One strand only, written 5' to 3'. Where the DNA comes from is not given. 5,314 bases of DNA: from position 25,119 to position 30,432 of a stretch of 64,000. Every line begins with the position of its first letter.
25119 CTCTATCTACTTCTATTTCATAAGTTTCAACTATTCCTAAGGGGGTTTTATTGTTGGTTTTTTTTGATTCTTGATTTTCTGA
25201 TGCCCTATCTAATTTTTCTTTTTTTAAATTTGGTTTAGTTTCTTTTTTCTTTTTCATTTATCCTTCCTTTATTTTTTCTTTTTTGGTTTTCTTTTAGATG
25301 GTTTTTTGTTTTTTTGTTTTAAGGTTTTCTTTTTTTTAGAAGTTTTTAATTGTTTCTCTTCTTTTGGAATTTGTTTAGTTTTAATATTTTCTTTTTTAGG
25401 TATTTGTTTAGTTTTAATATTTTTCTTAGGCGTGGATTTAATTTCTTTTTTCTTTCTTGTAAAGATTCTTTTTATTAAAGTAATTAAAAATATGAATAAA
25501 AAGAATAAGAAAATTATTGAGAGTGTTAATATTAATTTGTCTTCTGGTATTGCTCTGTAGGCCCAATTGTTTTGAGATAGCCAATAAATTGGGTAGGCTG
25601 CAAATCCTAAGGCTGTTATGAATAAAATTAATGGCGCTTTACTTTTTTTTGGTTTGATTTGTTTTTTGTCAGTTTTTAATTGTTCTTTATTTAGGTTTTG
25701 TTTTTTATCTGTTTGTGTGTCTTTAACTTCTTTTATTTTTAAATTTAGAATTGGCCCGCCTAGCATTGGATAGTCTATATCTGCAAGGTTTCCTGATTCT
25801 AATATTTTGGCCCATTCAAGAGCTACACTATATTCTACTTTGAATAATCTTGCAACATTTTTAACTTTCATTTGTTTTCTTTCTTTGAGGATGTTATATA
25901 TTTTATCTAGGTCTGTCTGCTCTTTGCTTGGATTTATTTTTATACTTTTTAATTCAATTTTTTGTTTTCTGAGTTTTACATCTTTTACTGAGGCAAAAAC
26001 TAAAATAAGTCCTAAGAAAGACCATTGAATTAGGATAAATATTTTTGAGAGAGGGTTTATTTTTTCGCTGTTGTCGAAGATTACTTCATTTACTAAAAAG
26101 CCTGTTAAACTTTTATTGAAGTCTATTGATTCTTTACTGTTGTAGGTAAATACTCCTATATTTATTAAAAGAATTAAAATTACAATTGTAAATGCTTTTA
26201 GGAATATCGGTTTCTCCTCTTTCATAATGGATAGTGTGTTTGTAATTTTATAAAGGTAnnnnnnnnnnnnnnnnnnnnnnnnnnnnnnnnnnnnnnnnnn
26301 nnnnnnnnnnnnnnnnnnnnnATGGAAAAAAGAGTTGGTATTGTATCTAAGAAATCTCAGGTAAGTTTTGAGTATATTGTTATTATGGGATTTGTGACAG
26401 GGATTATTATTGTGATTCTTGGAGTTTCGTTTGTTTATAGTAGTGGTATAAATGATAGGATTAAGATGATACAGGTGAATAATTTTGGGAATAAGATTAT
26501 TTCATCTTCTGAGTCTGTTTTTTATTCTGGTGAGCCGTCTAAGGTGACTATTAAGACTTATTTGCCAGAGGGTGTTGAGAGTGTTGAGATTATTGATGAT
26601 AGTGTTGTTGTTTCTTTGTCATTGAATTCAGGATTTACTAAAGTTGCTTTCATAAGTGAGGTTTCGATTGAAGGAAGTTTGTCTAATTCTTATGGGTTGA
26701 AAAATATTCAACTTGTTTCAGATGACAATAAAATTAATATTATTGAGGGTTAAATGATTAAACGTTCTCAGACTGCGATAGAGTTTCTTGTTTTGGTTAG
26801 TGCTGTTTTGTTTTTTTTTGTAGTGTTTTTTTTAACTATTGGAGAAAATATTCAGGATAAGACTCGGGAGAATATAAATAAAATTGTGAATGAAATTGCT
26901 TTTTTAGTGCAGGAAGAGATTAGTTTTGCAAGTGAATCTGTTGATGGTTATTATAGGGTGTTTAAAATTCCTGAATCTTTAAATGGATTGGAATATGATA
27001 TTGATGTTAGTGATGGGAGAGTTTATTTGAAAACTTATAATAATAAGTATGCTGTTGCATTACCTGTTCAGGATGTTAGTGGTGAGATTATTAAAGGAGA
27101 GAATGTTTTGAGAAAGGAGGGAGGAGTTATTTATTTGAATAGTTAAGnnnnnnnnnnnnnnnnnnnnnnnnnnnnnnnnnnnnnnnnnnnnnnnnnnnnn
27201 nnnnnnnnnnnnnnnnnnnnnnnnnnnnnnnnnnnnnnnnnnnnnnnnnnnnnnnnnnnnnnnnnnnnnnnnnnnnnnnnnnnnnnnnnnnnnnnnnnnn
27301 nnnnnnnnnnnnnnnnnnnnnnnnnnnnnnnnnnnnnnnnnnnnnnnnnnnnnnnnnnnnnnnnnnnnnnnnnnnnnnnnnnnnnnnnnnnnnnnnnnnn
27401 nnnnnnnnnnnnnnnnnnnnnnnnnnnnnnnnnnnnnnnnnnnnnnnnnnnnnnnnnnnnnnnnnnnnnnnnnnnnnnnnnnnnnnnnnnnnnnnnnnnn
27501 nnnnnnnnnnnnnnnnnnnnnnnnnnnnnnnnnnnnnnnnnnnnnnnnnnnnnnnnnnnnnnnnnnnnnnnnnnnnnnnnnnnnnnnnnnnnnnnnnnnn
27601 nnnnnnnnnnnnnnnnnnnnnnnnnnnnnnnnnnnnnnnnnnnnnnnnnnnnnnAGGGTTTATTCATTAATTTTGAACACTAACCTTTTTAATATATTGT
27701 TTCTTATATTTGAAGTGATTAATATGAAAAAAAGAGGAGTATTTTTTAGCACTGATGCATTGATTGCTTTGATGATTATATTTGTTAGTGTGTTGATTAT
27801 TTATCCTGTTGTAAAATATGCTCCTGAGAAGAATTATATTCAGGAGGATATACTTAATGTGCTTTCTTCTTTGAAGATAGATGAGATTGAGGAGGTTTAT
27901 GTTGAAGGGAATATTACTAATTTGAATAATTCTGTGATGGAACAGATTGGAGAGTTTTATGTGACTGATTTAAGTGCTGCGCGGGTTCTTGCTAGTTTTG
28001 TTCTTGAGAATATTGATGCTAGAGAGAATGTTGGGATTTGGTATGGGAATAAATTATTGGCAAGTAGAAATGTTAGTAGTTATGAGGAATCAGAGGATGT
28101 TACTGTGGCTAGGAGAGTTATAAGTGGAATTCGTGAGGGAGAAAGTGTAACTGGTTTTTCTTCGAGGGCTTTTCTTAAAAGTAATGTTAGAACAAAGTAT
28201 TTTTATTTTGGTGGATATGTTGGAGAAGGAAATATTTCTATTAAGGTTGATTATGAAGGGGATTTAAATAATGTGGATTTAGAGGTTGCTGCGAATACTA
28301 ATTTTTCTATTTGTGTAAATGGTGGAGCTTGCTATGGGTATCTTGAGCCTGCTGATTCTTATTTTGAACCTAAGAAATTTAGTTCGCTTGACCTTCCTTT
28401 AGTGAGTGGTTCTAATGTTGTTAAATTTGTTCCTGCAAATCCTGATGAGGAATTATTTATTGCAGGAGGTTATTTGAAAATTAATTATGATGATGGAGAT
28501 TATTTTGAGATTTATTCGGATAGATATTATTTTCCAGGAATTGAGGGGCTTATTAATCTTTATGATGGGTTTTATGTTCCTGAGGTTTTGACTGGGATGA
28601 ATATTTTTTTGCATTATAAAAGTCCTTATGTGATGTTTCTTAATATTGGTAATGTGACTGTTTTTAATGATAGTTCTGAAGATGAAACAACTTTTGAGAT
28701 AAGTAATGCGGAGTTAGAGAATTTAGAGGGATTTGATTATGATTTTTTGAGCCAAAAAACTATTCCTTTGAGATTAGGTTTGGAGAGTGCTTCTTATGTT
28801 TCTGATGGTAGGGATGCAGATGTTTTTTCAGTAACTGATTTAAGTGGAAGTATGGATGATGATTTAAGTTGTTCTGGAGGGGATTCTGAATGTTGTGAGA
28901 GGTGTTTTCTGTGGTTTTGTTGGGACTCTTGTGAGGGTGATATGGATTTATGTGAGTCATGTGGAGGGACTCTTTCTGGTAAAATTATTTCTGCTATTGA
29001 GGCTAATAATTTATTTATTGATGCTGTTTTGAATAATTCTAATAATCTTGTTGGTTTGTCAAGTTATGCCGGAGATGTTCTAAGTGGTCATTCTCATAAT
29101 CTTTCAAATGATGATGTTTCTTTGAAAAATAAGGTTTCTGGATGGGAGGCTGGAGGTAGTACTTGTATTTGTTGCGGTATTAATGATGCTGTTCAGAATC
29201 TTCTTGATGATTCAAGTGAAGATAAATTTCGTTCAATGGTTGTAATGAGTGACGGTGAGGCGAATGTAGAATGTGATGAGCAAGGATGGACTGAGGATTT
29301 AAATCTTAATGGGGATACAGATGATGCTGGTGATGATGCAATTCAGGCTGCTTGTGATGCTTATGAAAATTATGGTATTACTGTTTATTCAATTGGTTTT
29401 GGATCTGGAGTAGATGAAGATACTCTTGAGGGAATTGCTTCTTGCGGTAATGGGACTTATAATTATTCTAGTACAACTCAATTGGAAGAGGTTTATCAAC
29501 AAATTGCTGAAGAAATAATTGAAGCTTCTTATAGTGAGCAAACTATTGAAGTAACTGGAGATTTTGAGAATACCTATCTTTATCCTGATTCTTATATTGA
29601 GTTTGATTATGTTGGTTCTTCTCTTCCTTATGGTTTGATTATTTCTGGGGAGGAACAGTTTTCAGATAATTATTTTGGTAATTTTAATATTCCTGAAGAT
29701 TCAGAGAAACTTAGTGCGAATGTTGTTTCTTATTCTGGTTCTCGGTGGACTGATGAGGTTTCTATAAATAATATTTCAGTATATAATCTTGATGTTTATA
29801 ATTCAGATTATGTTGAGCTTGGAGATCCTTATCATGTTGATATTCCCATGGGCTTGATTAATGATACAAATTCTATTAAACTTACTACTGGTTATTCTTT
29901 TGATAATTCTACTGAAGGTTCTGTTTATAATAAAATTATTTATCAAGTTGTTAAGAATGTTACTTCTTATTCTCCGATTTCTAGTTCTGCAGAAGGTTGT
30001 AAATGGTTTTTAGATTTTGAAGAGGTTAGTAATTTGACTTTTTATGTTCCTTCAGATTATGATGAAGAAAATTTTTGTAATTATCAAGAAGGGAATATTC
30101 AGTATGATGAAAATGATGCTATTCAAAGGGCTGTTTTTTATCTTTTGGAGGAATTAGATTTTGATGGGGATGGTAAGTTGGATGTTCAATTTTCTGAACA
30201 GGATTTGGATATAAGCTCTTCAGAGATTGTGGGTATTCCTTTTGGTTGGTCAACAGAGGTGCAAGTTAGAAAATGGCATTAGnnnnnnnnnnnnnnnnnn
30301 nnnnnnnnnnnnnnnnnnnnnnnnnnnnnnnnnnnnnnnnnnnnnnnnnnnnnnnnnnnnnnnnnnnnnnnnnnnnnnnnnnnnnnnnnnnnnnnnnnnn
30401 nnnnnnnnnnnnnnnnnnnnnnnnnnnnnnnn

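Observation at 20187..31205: Complete-looking Epd/Tad-like type IV pilus locus with six pilin-like genes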

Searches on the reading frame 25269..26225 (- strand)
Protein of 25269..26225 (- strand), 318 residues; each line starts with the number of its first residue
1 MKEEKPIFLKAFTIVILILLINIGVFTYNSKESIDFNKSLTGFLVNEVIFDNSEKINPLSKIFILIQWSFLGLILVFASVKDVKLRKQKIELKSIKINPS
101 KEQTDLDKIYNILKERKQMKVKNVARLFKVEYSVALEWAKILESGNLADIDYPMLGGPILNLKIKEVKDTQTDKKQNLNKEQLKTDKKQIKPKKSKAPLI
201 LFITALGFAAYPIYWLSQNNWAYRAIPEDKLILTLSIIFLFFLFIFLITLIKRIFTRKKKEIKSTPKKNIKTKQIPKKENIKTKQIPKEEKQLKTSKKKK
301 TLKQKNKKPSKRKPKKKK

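Call 3: search_protein_families(library=pfam, proteins=[window:25269-26225:-], max_evalue=0.1)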
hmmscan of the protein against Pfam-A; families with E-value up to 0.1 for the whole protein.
window:25269-26225:- (318 aa): 5 families
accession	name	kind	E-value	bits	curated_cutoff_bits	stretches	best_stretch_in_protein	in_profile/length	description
PF20154.4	LNT_N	-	0.0082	16.8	27.1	1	205-257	40-95/159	Apolipoprotein N-acyltransferase N-terminal domain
PF14093.11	DUF4271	-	0.014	15.7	29.7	1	194-259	47-116/206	Domain of unknown function (DUF4271)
PF00335.26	Tetraspanin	-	0.014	15.5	32.1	0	223-273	66-123/225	Tetraspanin family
PF02535.28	Zip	-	0.016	14.9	35.1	1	227-314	75-161/323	ZIP Zinc transporter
PF22251.1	PFF1_TM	-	0.055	13.4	32.3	1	234-313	99-183/300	Vacuolar membrane protease, transmembrane domain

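Call 4: search_protein_families(library=ncbifam, proteins=[window:25269-26225:-], max_evalue=0.1)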
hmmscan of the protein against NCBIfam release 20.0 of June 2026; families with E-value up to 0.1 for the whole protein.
window:25269-26225:- (318 aa): 2 families
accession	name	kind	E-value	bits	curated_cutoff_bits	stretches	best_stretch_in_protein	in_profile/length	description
NF033480.1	bifunc_MprF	equivalog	0.017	13.4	600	0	199-283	454-539/841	bifunctional lysylphosphatidylglycerol flippase/synthetase MprF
NF040514.1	CAL67264_fam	equivalog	0.071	13.4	50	0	13-51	13-51/57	CAL67264 family membrane protein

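Call 47: find_homologous_proteins(query=window:25269-26225:-, max_evalue=0.001)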
Query window:25269-26225:- (318 aa): 10 proteins with E <= 0.001 among 6329 candidates.
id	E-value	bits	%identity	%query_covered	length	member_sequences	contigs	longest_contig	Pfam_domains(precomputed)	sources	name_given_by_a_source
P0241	7.0e-104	365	62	94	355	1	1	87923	-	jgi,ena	jgi:NADH:ubiquinone oxidoreductase subunit 5 (subunit L)/multisubunit Na+/H+ antiporter MnhA subunit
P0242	1.7e-91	325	42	79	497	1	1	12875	PF13139.11,PF11712.14,PF07332.17,PF03600.23,PF04573.18,PF26113.1,PF15361.12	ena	-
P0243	5.1e-75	271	44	72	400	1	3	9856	-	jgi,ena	-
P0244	7.6e-45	172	46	60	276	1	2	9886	-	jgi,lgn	-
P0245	1.2e-31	128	39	58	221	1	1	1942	-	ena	-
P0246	1.7e-29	121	40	61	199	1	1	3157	-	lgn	-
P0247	2.7e-29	121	40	55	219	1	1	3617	-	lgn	-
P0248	1.2e-25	109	36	61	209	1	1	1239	-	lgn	-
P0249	3.4e-16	78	34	61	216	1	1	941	-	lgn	-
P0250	1.3e-5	43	43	23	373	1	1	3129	-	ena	-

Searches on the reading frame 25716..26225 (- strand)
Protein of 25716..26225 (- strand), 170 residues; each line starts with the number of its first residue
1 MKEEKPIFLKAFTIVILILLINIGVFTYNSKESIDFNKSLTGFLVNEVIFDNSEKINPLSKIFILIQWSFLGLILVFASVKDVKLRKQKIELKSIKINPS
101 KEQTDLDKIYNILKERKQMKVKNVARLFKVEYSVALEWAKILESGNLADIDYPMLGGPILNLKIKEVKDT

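Call 59: predict_structure(alignment_id=A2)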
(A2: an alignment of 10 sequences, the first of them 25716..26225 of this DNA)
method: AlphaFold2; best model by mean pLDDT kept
length: 170 residues; sequences in the alignment: 10
mean_pLDDT: 73.2   pTM: 0.50
mean pLDDT of the five models: 73.2, 70.7, 70.1, 70.1, 69.0
residues with pLDDT >= 90: 20; 70-90: 92; 50-70: 31; < 50: 27
segments of 3 or more residues with pLDDT < 50: 32-46, 49-53, 166-170
pLDDT, mean of each block of 10 residues (from residue 1): 64 79 66 46 46 57 76 82 77 68 82 87 88 92 88 85 59
secondary structure, 60 per line:
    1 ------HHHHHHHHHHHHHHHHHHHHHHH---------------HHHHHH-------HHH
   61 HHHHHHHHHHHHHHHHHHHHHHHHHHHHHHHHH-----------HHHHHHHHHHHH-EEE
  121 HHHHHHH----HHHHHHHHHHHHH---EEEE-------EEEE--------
elements in order: H7-29 H45-50 H58-93 H105-116 E118-120 H121-127 H132-144 E148-151 E159-162

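Call 62: fold_search(model_id=the predicted structure, library=pdb)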
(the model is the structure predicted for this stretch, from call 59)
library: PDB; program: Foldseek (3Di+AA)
matches with E <= 10: 1807; with E <= 0.001: 0
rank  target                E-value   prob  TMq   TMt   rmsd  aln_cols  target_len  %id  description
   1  1s3j_B                2.5e-03  1.00  0.31  0.37  11.8       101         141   20  X-ray crystal structure of YusO protein from Bacillus subtilis (released 2004-04-13)
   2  7dvu                  5.3e-03  1.00  0.32  0.38  14.1       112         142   18  Crystal structure of heme sensor protein PefR in complex with heme and cyanide (released 2021-09-29)
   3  7dvr                  5.6e-03  1.00  0.32  0.37  14.2       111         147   18  Crystal structure of heme sensor protein PefR from Streptococcus agalactiae in complex with heme (released 2021-09-29)
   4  1s3j_A                6.3e-03  1.00  0.33  0.39  11.3        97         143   18  X-ray crystal structure of YusO protein from Bacillus subtilis (released 2004-04-13)
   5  9ff3                  8.6e-03  1.00  0.33  0.33   9.2       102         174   18  The structure of delta-ScoC, a global regulator protein from Geobacillus kaustophilus T-1 (released 2025-06-04)
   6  7l1i                  1.2e-02  1.00  0.33  0.33   8.5        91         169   15  Crystal structure of the MarR family transcriptional regulator from Acineotobacter baumannii bound to Indole 3 acetic ac (released 2022-02-09)
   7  2rdp                  1.2e-02  1.00  0.30  0.36   9.8        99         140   12  The structure of a MarR family protein from Bacillus stearothermophilus (released 2007-11-13)
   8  2fxa_B                1.4e-02  1.00  0.33  0.31   8.9       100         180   13  Structure of the Protease Production Regulatory Protein hpr from Bacillus subtilis. (released 2006-03-14)
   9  1u2w_B                1.5e-02  1.00  0.32  0.50  13.7        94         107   14  Crystal Structure of the Staphylococcus aureus pI258 CadC (released 2005-07-12)
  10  6pco_A                1.5e-02  1.00  0.29  0.35   8.5        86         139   12  Mechanism for regulation of DNA binding of Bordetella bronchiseptica BpsR by 6-hydroxynicotinic acid (released 2019-11-06)
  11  4v6i_AV               1.6e-02  1.00  0.33  0.61   6.7        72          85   14  Localization of the small subunit ribosomal proteins into a 6.1 A cryo-EM map of Saccharomyces cerevisiae translating (released 2014-07-09)
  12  2zkz_A                1.7e-02  1.00  0.31  0.56  10.7        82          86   17  Crystal structure of the transcriptional repressor PagR of Bacillus anthracis (released 2009-04-07)
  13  3f3x                  1.7e-02  1.00  0.31  0.37   9.8       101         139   17  Crystal structure of the transcriptional regulator BldR from Sulfolobus Solfataricus (released 2009-05-05)
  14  1lnw_A                1.7e-02  1.00  0.31  0.37  11.6        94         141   16  CRYSTAL STRUCTURE OF THE MEXR REPRESSOR OF THE MEXAB-OPRM MULTIDRUG EFFLUX OPERON OF PSEUDOMONAS AERUGINOSA (released 2002-09-11)
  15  2b0l_B                1.7e-02  0.99  0.29  0.46   9.2        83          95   14  C-terminal DNA binding domain of transcriptional pleiotropic repressor CodY. (released 2006-02-21)
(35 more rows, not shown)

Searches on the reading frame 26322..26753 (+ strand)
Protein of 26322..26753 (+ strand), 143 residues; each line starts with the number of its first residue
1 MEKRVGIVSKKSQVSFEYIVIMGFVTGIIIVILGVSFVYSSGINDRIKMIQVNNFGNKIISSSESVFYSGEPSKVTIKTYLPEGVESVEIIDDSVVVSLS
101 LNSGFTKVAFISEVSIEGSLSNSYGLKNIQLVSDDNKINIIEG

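Call 3: search_protein_families(library=pfam, proteins=[window:26322-26753:+], max_evalue=0.1)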
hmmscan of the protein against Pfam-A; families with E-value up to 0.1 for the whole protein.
window:26322-26753:+ (143 aa): 2 families
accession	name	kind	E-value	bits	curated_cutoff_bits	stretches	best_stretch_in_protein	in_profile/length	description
PF04021.17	Class_IIIsignal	-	0.01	16.2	23.7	1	10-32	1-23/27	Class III signal peptide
PF09624.15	DUF2393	-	0.081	13.4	26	0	21-71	19-68/146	Protein of unknown function (DUF2393)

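Call 4: search_protein_families(library=ncbifam, proteins=[window:26322-26753:+], max_evalue=0.1)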
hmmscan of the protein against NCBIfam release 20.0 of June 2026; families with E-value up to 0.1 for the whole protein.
window:26322-26753:+ (143 aa): 0 families

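Call 74: search_protein_families(library=pfam, alignment_id=A4, max_evalue=0.01)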
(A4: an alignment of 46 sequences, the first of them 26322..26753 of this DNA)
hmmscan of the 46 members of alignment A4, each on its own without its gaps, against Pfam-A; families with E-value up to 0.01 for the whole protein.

A. member 1, window:26322-26753:+ (143 aa): 0 families

B. families by the number of members that match (of 46 scanned): 3 families
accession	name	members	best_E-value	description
PF04021.17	Class_IIIsignal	17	3.1e-05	Class III signal peptide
PF01269.23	Fibrillarin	1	0.0077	Fibrillarin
PF11683.13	DUF3278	1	0.008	Protein of unknown function (DUF3278)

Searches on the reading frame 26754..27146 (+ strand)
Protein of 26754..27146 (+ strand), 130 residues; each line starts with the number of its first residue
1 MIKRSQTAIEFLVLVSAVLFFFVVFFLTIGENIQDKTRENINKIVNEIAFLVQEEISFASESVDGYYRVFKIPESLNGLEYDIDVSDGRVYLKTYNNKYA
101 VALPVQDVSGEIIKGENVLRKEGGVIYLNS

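Call 3: search_protein_families(library=pfam, proteins=[window:26754-27146:+], max_evalue=0.1)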
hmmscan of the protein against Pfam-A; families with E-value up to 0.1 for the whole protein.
window:26754-27146:+ (130 aa): 2 families
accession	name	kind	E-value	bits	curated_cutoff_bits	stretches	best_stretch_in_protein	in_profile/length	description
PF23928.1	DUF7266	-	0.00063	19.9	27.6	1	31-111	37-122/145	Family of unknown function (DUF7266)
PF10104.14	Brr6_like_C_C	-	0.02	15.1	25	1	12-49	10-47/133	Di-sulfide bridge nucleocytoplasmic transport domain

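Call 4: search_protein_families(library=ncbifam, proteins=[window:26754-27146:+], max_evalue=0.1)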
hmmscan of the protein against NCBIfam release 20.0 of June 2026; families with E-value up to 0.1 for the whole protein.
window:26754-27146:+ (130 aa): 0 families

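Call 73: search_protein_families(library=pfam, alignment_id=A3, max_evalue=0.01)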
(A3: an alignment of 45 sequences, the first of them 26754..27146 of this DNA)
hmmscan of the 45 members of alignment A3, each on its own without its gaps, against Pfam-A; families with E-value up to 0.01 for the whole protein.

A. member 1, window:26754-27146:+ (130 aa): 1 family
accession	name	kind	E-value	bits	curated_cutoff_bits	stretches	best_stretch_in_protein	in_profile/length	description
PF23928.1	DUF7266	-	0.00063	19.9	27.6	1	31-111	37-122/145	Family of unknown function (DUF7266)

B. families by the number of members that match (of 45 scanned): 7 families
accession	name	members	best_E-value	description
PF23928.1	DUF7266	23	2.3e-08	Family of unknown function (DUF7266)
PF04021.17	Class_IIIsignal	10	0.00017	Class III signal peptide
PF16339.10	DUF4969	5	0.0002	Domain of unknown function (DUF4969)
PF06092.17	DUF943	3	0.0015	Enterobacterial putative membrane protein (DUF943)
PF06422.18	PDR_CDR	1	0.0029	CDR ABC transporter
PF06305.16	LapA_dom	1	0.0039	Lipopolysaccharide assembly protein A domain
PF19615.4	DUF6120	1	0.0053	Family of unknown function (DUF6120)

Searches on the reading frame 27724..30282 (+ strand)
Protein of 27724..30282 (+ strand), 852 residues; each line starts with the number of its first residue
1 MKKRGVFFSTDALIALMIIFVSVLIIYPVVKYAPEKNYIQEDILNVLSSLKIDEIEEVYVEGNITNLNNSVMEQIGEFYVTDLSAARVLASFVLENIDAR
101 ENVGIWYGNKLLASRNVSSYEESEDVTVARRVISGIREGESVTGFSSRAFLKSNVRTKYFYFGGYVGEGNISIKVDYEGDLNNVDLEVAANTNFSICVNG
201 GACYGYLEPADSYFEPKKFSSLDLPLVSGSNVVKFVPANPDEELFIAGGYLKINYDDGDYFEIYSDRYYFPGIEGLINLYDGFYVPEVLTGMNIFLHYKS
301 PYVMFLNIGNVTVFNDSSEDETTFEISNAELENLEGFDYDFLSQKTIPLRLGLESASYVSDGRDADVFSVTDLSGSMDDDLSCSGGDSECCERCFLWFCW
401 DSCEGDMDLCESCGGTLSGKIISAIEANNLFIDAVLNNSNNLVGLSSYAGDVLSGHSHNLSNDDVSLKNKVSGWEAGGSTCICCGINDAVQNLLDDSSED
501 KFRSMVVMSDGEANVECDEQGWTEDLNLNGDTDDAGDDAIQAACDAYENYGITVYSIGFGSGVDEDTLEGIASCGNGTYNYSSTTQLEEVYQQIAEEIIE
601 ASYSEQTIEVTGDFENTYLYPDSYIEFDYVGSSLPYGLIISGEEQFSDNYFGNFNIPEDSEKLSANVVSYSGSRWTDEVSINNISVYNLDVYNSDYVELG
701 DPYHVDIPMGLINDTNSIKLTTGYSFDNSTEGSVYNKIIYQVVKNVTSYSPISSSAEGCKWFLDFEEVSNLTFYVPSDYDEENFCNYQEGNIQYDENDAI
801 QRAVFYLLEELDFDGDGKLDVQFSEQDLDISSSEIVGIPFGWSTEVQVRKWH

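Call 3: search_protein_families(library=pfam, proteins=[window:27724-30282:+], max_evalue=0.1)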
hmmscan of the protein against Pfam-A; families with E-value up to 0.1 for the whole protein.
window:27724-30282:+ (852 aa): 3 families
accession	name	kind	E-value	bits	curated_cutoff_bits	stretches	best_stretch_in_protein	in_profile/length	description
PF00092.34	VWA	-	6.4e-10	40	23.8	1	437-592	34-173/174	von Willebrand factor type A domain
PF09624.15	DUF2393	-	0.042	14.3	26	1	9-67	12-72/146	Protein of unknown function (DUF2393)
PF13768.12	VWA_3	-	0.082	13.4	27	0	471-580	68-154/155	von Willebrand factor type A domain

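Call 4: search_protein_families(library=ncbifam, proteins=[window:27724-30282:+], max_evalue=0.1)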
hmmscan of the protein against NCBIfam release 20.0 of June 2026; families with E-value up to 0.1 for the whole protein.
window:27724-30282:+ (852 aa): 0 families
